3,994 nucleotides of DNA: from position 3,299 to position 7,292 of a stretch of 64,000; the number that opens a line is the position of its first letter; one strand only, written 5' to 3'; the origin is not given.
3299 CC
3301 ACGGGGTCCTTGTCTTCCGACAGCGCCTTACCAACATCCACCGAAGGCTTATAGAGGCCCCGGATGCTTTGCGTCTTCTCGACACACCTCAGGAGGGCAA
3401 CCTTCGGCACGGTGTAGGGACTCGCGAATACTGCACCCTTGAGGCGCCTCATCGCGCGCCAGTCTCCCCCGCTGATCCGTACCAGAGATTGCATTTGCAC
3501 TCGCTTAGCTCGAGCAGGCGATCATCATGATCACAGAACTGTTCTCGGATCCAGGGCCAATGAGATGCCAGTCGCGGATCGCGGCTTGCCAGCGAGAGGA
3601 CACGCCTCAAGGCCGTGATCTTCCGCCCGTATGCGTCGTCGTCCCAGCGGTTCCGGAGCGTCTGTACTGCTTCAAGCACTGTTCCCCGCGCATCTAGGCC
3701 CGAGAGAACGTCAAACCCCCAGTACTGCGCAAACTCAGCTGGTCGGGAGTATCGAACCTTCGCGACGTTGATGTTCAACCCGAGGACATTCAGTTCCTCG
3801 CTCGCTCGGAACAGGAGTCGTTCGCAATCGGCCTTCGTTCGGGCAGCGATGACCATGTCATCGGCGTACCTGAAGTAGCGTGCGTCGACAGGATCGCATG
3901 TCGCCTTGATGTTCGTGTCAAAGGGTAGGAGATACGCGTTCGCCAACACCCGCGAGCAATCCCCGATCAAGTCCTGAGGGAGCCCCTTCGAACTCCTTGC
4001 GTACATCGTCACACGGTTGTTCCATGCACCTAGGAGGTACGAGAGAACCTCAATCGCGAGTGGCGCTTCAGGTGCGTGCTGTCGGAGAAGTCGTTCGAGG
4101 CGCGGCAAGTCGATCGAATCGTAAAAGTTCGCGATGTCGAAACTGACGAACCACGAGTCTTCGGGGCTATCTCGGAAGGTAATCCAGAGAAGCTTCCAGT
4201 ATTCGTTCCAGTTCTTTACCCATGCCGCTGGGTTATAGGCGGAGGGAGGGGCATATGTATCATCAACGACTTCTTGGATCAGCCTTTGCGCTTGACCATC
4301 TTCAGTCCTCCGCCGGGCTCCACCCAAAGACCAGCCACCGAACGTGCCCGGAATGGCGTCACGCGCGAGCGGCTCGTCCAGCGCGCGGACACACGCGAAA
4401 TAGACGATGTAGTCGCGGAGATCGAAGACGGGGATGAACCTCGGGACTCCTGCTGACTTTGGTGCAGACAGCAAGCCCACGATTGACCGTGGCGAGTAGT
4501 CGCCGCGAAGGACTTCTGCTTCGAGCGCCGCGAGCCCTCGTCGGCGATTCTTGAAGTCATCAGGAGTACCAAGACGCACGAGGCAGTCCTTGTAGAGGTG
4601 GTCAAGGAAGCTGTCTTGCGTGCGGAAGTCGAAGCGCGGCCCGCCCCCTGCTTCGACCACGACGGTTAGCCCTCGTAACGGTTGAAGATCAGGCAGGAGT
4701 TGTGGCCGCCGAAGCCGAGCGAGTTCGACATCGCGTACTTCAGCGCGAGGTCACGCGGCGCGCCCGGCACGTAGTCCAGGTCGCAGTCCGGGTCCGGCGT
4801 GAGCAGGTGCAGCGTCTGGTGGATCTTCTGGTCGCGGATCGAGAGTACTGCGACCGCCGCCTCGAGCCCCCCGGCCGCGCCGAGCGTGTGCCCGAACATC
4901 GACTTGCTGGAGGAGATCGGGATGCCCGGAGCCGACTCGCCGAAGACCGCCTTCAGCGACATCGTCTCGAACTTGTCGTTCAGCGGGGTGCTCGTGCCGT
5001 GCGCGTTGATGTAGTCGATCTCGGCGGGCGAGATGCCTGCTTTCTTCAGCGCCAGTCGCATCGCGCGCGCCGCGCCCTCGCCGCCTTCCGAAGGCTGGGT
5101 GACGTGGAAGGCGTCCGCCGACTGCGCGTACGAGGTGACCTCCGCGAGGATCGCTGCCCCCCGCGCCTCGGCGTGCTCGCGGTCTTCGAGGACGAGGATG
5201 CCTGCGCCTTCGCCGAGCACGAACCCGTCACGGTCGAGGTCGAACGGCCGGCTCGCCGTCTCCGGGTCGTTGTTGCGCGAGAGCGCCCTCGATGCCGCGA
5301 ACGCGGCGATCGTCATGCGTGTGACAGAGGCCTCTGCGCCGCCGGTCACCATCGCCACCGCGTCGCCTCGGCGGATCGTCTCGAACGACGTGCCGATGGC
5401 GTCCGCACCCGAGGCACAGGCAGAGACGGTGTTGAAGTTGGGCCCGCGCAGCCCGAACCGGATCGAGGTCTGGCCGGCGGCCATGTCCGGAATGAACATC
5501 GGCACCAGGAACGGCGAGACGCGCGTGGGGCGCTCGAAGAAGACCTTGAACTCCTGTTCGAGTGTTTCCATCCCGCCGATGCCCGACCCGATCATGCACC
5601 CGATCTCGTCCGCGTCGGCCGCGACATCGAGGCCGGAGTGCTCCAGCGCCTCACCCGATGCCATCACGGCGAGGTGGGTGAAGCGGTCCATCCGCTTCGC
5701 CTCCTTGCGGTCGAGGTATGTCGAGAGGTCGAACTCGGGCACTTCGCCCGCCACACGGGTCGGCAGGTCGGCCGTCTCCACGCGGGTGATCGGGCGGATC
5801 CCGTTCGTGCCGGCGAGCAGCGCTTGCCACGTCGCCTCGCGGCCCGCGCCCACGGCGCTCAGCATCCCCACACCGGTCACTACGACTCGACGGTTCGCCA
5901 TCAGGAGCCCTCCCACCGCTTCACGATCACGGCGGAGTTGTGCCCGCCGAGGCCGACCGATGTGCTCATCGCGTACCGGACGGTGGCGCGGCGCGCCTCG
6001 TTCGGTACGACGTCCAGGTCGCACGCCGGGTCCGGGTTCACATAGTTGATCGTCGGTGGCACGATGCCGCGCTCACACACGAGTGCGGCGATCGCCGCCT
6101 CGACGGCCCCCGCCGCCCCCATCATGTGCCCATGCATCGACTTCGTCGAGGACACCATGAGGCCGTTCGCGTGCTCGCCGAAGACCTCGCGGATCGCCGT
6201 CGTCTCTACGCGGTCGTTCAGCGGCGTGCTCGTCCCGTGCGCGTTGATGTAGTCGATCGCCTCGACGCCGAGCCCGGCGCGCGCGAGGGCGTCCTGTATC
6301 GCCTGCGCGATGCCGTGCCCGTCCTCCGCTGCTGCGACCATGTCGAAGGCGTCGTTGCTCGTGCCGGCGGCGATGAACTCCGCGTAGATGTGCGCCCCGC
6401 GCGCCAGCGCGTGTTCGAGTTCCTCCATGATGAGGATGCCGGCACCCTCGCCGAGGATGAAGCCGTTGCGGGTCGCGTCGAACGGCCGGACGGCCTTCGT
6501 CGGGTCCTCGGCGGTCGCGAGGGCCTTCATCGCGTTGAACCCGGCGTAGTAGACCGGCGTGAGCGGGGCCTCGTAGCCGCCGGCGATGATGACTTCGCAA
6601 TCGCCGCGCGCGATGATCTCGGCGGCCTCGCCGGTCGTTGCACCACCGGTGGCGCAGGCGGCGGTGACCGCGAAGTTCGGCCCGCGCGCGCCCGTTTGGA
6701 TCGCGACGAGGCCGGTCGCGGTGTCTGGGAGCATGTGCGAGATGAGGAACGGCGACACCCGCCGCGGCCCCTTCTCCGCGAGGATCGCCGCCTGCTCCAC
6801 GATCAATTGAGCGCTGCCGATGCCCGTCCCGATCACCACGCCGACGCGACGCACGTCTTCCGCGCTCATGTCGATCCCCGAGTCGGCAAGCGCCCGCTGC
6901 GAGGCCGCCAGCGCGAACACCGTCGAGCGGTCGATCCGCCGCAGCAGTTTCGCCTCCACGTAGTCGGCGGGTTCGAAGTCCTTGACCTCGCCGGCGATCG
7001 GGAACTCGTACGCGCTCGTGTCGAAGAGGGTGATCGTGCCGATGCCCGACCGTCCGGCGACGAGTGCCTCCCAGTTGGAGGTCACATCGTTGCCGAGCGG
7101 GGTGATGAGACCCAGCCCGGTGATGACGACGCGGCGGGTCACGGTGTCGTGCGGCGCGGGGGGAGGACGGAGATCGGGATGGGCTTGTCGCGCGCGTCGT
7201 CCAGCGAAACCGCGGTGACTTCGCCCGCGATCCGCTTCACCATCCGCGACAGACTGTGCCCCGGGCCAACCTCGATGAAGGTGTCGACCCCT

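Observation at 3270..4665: Stand-alone group-II-intron-like reverse transcriptase on a low-GC islet wedged between fabF and recJ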

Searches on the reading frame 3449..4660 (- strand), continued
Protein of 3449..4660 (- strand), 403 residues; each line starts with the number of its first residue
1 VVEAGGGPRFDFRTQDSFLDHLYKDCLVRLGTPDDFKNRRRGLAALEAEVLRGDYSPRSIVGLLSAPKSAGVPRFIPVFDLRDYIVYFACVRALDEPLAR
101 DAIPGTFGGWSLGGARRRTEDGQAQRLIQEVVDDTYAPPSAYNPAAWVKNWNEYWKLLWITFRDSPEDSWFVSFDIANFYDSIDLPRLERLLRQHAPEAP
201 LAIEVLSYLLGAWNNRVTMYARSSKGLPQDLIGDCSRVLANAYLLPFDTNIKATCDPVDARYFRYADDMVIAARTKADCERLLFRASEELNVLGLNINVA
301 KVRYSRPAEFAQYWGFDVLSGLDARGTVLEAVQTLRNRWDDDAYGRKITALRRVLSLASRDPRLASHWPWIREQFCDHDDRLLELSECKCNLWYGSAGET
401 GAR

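Call 34: search_protein_families(library=padloc, proteins=[P0003, P0037, P0071, P0065], max_evalue=1e-10)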
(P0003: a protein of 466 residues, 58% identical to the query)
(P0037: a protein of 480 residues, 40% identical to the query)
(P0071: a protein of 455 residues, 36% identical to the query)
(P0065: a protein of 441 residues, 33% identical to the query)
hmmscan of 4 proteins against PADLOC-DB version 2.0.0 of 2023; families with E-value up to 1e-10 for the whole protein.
P0003 (466 aa): 29 families (the best 25 are shown)
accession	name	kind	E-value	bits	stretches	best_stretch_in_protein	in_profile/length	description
PDLC03750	RT_UG13b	-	3e-98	327.7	1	12-430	10-413/430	DRT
PDLC03759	RT_UG21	-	1.5e-33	114.3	1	5-308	13-270/503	DRT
PDLC03749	RT_UG13a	-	9.8e-32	108.6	1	143-324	138-312/589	DRT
PDLC03756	RT_UG19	-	4.6e-29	99.9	1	37-301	40-273/562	DRT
PDLC03783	Drt8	-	1.9e-22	78.3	1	147-309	119-265/493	DRT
PDLC03760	RT_UG22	-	1.1e-21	75.4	1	31-308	32-245/476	DRT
PDLC03761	RT_UG23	-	2.9e-20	70.3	1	141-307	113-266/489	DRT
PDLC01136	RT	-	4.4e-17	60.4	1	167-303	129-244/263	RT (reverse transcriptase)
PDLC03785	RT_UG9_large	-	5.6e-17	59.3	1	150-306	358-504/772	DRT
PDLC03773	RT_UG34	-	9.1e-17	59.1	1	146-306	132-290/512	DRT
PDLC03746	RT_UG10_large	-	2.2e-15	53.6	1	144-308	476-647/1688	DRT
PDLC03786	RT_UG9_small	-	8.9e-15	52.5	1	146-307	127-283/541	DRT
PDLC03772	RT_UG33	-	1.1e-14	52.3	1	148-428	115-317/490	DRT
PDLC02940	RT_II-A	-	2.8e-14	50.7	1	167-300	275-394/477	-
PDLC02063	Cas1_IIIb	-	4.3e-14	50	1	165-298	131-258/617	-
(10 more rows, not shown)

P0037 (480 aa): 38 families (the best 25 are shown)
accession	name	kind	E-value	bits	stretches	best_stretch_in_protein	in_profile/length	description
PDLC03750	RT_UG13b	-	3.9e-111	370.2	1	7-449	8-428/430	DRT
PDLC03759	RT_UG21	-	9.1e-36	121.6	1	32-312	34-271/503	DRT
PDLC03756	RT_UG19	-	2.3e-28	97.6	1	33-308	39-277/562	DRT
PDLC03749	RT_UG13a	-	2.7e-28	97.3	1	146-311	139-296/589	DRT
PDLC03783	Drt8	-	9.8e-26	89.1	1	149-465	119-391/493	DRT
PDLC03785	RT_UG9_large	-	1.6e-24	84.3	1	149-452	358-639/772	DRT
PDLC03761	RT_UG23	-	6.9e-23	78.9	1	145-310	115-266/489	DRT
PDLC01136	RT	-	1.7e-20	71.6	1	167-318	127-257/263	RT (reverse transcriptase)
PDLC03773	RT_UG34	-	7.4e-19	66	1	146-309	130-290/512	DRT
PDLC02063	Cas1_IIIb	-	9.6e-19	65.3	1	167-321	131-276/617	-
PDLC03747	RT_UG10_small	-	1.8e-18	64.7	1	146-307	490-647/824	DRT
PDLC03760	RT_UG22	-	3.3e-18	64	1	149-310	103-244/476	DRT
PDLC03746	RT_UG10_large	-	1.1e-17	61.2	1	146-306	476-642/1688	DRT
PDLC03774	RT_UG35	-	1.5e-17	61.1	1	145-311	439-591/938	DRT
PDLC03754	RT_UG17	-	2.1e-17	61.1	1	167-320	126-271/429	DRT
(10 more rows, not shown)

P0071 (455 aa): 26 families (the best 25 are shown)
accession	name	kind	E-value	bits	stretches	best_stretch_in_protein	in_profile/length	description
PDLC03750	RT_UG13b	-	2.6e-125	416.8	1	4-449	3-426/430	DRT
PDLC03759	RT_UG21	-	2.2e-28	97.3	1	13-308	16-271/503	DRT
PDLC03756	RT_UG19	-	3.2e-28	97.1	1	31-445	40-404/562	DRT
PDLC03785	RT_UG9_large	-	3.3e-22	76.6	1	155-306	371-505/772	DRT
PDLC03749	RT_UG13a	-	1.1e-21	75.4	1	140-310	136-299/589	DRT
PDLC03783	Drt8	-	2e-21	74.9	1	145-439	118-387/493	DRT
PDLC01136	RT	-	1.9e-19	68.1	1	165-312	129-255/263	RT (reverse transcriptase)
PDLC03761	RT_UG23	-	4e-18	63.2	1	141-303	114-263/489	DRT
PDLC02063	Cas1_IIIb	-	2.6e-16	57.3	1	156-300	125-261/617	-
PDLC03746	RT_UG10_large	-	5.1e-16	55.7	1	142-307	479-647/1688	DRT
PDLC03775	RT_UG36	-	1.7e-15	54.9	1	133-302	113-267/557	DRT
PDLC03764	RT_UG26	-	1.7e-15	54.7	1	158-314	121-271/398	DRT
PDLC03754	RT_UG17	-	5.3e-15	53.2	1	158-313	121-268/429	DRT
PDLC03771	RT_UG32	-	1.5e-14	51.6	1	146-280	145-263/521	DRT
PDLC03760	RT_UG22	-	1.7e-14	51.7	1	148-340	105-277/476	DRT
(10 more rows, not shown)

P0065 (441 aa): 29 families (the best 25 are shown)
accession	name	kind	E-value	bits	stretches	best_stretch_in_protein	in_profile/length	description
PDLC03750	RT_UG13b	-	2.8e-154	512.3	1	4-438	2-429/430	DRT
PDLC03759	RT_UG21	-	2.9e-33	113.4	1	33-291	35-263/503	DRT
PDLC03749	RT_UG13a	-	5.7e-26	89.6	1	27-303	45-301/589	DRT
PDLC03756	RT_UG19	-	5.9e-26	89.7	1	34-305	40-284/562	DRT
PDLC03785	RT_UG9_large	-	4.6e-25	86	1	150-335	371-552/772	DRT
PDLC03783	Drt8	-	5.6e-21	73.4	1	137-320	119-283/493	DRT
PDLC01136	RT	-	1.6e-20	71.7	1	149-299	123-253/263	RT (reverse transcriptase)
PDLC03761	RT_UG23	-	3.4e-19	66.7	1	133-299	115-268/489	DRT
PDLC03754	RT_UG17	-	1.1e-18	65.3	1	144-300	117-264/429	DRT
PDLC02063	Cas1_IIIb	-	1.8e-17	61.1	1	151-303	129-273/617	-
PDLC03742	AbiA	-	2.9e-17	60.9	1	133-306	131-291/470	DRT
PDLC03773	RT_UG34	-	1.3e-16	58.7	1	135-306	131-300/512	DRT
PDLC03760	RT_UG22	-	2e-14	51.5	1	134-297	99-244/476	DRT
PDLC03786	RT_UG9_small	-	2.2e-14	51.2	1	137-297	128-283/541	DRT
PDLC03747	RT_UG10_small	-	2.8e-14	50.8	1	134-301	490-654/824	DRT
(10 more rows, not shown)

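Call 39: find_related_loci(query=A1, collection=viral_contigs, flank=5000)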
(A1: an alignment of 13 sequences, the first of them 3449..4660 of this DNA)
Query A1 (403 aa) in viral_contigs; peptide patterns used: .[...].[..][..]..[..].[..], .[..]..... (x = any residue, [..] = any of these).
37 stretches matched a pattern; 6 encode a relative of the query (tblastn E <= 1e-3); 6 distinct loci.
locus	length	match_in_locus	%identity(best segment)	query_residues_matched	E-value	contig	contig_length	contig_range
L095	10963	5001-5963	34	43-364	4e-62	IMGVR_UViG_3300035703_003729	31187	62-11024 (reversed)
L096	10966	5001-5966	31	25-362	5e-44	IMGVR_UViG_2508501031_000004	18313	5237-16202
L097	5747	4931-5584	25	40-283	3e-9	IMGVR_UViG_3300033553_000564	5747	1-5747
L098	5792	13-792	24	33-314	3e-9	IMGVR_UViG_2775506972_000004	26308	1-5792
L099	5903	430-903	26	150-313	7e-8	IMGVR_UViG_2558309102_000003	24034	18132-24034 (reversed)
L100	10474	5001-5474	25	150-314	1e-7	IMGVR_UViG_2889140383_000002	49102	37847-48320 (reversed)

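Call 47: find_encoding_contigs(protein=P0002, flank=3000, max_places=3)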
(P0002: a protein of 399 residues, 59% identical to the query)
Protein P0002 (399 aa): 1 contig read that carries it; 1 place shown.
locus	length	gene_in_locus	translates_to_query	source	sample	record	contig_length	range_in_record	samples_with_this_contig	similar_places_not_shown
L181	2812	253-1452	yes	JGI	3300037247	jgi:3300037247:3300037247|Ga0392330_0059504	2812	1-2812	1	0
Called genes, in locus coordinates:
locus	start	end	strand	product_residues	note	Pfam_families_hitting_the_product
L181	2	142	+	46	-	?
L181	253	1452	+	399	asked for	PF00078:RVT_1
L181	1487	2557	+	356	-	PF13384:HTH_23 (faint), PF13518:HTH_28 (weak), PF13551:HTH_29, PF13565:HTH_32, PF13358:DDE_3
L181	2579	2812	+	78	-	?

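Call 71: list_cluster_members(proteins=[P0001])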
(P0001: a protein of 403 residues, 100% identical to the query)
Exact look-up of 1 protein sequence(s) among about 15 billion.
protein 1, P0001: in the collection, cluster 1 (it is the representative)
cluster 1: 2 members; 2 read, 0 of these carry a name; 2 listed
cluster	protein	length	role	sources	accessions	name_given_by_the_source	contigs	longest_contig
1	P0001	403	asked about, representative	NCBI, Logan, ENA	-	-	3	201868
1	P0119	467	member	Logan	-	-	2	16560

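Call 73: find_encoding_contigs(protein=P0119, flank=6000, max_places=4)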
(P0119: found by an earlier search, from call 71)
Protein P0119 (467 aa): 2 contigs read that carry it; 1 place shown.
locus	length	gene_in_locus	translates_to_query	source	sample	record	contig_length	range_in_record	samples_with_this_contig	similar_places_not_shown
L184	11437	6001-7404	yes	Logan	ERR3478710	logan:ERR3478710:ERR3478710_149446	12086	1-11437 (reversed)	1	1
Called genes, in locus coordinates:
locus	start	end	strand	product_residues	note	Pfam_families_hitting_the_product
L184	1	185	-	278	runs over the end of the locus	?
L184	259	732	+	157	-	PF01648:ACPS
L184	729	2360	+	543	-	PF03853:YjeF_N, PF01256:Carb_kinase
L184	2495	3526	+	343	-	PF00698:Acyl_transf_1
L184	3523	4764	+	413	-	PF00109:ketoacyl-synt, PF02801:Ketoacyl-synt_C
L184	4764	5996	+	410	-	PF00109:ketoacyl-synt, PF02801:Ketoacyl-synt_C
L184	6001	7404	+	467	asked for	PF00078:RVT_1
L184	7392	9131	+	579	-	PF01368:DHH, PF02272:DHHA1, PF17768:RecJ_OB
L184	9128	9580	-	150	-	-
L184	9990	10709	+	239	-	PF01794:Ferric_reduct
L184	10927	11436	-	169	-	?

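Call 82: search_protein_families(library=pfam, proteins=[L098:1704-2372:-], max_evalue=0.001)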
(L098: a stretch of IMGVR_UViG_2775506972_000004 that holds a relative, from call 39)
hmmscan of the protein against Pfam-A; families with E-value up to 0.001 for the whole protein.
L098:1704-2372:- (222 aa): 2 families
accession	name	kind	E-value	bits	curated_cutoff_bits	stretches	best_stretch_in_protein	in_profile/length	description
PF00239.26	Resolvase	-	4.4e-40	137.6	23.3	1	39-173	2-145/145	Resolvase, N terminal domain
PF13384.12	HTH_23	-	0.0001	22.4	24.6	1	190-217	13-40/50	Homeodomain-like domain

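Call 86: search_protein_representatives(protein=window:3449-4660:-)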
Query: 403 residues. Proteins with E-value up to 0.001 (for the whole library): 1494; up to 1e-10: 289; up to 1e-30: 139. The best 150 are listed.
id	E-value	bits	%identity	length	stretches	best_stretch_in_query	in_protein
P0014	3.4e-100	352.1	46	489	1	11-390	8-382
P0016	6.0e-100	351.3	56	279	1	7-282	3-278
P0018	1.4e-98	346.8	46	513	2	141-387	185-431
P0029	5.5e-94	331.6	45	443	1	25-377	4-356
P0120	1.2e-93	330.5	41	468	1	7-387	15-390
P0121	2.3e-90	319.7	46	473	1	19-364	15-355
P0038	1.2e-88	314.1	43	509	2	132-375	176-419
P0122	1.4e-88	313.8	41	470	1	8-389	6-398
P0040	1.2e-87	310.8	44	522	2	130-373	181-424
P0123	1.6e-87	310.3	40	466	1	7-386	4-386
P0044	8.1e-80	285.0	41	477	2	121-382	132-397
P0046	3.7e-79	282.8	41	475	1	14-389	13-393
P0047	5.2e-76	272.4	46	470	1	17-333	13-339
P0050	1.2e-73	264.6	41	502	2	127-362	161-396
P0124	7.1e-69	248.9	41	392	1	36-361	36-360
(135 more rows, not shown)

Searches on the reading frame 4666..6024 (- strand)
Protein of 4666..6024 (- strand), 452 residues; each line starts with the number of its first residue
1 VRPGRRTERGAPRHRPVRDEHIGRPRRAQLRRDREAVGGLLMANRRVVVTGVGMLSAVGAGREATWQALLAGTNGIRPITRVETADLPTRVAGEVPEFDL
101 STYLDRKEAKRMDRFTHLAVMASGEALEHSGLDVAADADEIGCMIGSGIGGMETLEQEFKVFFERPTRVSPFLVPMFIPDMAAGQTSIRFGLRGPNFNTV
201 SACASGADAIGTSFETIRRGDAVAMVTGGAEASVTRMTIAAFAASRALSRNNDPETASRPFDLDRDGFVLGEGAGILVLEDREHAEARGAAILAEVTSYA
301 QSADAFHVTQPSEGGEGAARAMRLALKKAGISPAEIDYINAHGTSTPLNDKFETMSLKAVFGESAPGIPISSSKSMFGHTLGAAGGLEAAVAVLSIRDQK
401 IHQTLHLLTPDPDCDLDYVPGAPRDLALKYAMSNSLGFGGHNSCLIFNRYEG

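Call 4: search_protein_families(library=pfam, proteins=[window:4666-6024:-], max_evalue=0.01)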
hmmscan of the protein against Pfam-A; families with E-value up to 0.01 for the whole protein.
window:4666-6024:- (452 aa): 3 families
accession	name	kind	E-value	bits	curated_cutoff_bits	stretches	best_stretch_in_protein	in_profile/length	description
PF00109.32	ketoacyl-synt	-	8.1e-57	193.1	20.8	1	45-285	2-252/252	Beta-ketoacyl synthase, N-terminal domain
PF02801.28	Ketoacyl-synt_C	-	2.2e-35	121.6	20.8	1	293-407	1-118/119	Beta-ketoacyl synthase, C-terminal domain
PF00108.29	Thiolase_N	-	0.0012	18.7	26.4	0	201-235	83-117/260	Thiolase, N-terminal domain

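Call 64: find_encoding_contigs(protein=window:4666-5901:-, flank=3500, max_places=10)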
Protein window:4666-5901:- (411 aa): 8 contigs read that carry it; 3 places shown.
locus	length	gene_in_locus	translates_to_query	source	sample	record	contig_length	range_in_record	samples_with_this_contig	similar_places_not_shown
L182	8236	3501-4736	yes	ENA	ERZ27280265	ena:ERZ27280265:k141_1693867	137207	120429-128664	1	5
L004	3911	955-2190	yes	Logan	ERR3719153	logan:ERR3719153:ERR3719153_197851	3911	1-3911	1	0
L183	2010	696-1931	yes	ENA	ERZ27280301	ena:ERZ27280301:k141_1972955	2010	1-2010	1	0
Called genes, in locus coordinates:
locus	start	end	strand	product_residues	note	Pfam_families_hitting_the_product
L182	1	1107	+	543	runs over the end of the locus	PF03853:YjeF_N, PF01256:Carb_kinase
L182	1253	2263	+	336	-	PF00698:Acyl_transf_1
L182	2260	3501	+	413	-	PF00109:ketoacyl-synt, PF02801:Ketoacyl-synt_C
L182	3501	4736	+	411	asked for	PF00109:ketoacyl-synt, PF02801:Ketoacyl-synt_C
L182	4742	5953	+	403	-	PF00078:RVT_1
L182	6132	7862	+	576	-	PF01368:DHH, PF02272:DHHA1, PF17768:RecJ_OB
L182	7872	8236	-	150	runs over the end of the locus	-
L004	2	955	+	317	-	?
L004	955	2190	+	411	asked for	PF00109:ketoacyl-synt, PF02801:Ketoacyl-synt_C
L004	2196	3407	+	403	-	PF00078:RVT_1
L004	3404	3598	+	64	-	-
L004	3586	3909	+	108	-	?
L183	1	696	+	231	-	?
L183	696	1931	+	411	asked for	PF00109:ketoacyl-synt, PF02801:Ketoacyl-synt_C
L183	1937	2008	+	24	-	?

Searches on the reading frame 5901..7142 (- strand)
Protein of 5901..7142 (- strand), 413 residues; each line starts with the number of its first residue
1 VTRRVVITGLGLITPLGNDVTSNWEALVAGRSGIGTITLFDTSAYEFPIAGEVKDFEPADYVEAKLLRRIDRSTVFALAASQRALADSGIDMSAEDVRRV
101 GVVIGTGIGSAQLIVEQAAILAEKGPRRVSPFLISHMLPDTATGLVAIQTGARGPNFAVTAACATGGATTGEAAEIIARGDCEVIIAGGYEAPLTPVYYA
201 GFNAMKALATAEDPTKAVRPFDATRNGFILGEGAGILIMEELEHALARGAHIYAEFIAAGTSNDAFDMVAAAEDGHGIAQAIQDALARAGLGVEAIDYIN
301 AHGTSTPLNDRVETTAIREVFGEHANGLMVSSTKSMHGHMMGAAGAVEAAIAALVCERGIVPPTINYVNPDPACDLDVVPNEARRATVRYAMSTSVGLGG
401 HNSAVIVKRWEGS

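Call 4: search_protein_families(library=pfam, proteins=[window:5901-7142:-], max_evalue=0.01)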
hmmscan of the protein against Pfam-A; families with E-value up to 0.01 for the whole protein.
window:5901-7142:- (413 aa): 3 families
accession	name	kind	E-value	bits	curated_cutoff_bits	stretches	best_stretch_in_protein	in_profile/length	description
PF00109.32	ketoacyl-synt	-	1.2e-54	186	20.8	1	3-245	2-252/252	Beta-ketoacyl synthase, N-terminal domain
PF02801.28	Ketoacyl-synt_C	-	2.3e-34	118.4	20.8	1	253-367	1-118/119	Beta-ketoacyl synthase, C-terminal domain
PF00108.29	Thiolase_N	-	0.0026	17.6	26.4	1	153-192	75-114/260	Thiolase, N-terminal domain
